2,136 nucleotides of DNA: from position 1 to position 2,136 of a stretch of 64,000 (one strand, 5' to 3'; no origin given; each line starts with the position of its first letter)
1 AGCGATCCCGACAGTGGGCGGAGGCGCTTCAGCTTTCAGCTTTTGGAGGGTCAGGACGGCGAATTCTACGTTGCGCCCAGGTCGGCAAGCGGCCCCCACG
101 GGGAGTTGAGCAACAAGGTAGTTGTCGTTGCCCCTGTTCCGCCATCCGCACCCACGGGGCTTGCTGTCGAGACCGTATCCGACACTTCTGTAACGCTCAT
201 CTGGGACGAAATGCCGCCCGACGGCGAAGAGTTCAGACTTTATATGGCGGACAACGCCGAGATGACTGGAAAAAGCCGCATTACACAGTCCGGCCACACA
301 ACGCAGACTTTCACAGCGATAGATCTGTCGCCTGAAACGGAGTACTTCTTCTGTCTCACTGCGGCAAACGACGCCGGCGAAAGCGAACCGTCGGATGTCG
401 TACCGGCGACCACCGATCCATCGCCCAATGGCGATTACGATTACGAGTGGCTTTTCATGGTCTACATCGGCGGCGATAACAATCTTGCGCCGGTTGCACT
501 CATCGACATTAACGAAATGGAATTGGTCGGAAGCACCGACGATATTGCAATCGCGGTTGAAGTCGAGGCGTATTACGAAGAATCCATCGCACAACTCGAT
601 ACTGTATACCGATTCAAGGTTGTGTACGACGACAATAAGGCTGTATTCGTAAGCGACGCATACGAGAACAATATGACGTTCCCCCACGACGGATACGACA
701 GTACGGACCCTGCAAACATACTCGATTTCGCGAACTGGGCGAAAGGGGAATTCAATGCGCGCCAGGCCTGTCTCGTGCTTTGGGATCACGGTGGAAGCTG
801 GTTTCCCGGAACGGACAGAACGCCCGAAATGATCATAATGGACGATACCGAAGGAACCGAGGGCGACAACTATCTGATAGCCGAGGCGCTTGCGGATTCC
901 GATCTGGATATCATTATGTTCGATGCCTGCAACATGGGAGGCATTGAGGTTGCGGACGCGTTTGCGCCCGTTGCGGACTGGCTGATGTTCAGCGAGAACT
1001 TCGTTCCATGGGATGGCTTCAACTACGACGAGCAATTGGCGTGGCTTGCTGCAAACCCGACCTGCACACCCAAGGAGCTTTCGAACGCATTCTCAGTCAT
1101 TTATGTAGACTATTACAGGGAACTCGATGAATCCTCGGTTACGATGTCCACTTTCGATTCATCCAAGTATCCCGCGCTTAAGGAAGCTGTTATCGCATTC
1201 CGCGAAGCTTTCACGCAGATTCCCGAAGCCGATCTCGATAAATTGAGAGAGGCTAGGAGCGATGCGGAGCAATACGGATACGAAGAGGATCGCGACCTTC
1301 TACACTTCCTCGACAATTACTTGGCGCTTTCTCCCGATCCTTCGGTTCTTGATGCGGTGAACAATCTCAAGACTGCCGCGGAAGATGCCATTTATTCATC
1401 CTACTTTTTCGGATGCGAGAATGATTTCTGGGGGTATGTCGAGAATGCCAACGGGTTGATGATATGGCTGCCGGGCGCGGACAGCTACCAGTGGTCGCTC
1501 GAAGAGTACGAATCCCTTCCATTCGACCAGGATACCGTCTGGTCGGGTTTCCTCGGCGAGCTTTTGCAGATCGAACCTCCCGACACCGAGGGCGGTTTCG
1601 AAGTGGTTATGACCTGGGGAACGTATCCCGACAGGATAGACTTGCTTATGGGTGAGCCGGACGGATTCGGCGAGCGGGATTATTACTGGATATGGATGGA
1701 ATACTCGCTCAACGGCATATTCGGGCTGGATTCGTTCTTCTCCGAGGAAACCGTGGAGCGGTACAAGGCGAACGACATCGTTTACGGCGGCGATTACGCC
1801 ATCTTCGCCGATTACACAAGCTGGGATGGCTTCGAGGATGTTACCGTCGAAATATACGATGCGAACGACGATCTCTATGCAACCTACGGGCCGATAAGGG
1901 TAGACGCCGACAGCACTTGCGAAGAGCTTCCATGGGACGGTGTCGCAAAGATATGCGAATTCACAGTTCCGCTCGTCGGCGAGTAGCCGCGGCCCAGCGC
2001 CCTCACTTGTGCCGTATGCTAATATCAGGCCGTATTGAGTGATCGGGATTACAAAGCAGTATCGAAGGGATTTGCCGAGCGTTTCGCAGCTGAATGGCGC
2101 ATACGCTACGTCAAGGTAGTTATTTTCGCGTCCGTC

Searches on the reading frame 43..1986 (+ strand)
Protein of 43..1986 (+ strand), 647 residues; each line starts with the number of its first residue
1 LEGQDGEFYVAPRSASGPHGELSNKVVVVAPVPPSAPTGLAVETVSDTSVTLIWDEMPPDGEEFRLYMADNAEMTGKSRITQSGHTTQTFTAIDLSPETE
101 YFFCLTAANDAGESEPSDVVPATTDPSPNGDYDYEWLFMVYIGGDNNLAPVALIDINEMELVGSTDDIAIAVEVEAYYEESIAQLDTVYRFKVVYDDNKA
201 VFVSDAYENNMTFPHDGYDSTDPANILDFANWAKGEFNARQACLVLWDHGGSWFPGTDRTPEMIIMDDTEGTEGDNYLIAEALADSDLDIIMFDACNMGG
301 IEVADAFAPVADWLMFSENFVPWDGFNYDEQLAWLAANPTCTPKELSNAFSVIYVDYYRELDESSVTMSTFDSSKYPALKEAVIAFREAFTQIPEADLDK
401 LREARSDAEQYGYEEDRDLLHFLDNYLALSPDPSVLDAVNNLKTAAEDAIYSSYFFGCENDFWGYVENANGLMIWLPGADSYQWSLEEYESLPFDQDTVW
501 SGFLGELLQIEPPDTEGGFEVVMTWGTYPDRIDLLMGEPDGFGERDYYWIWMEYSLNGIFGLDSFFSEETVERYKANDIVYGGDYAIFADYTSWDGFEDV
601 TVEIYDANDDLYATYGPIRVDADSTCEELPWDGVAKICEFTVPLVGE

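Call 19: search_protein_families(library=pfam, max_evalue=0.00001, proteins=[window:43-1986:+])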
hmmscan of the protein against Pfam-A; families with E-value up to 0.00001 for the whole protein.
window:43-1986:+ (647 aa): 2 families
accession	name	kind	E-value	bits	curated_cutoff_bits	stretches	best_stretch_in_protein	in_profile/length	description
PF03415.19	Peptidase_C11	-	1.6e-30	107.3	25.8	1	140-504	1-356/359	Clostripain family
PF00041.27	fn3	-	3.6e-09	37.1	25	1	35-121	1-82/84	Fibronectin type III domain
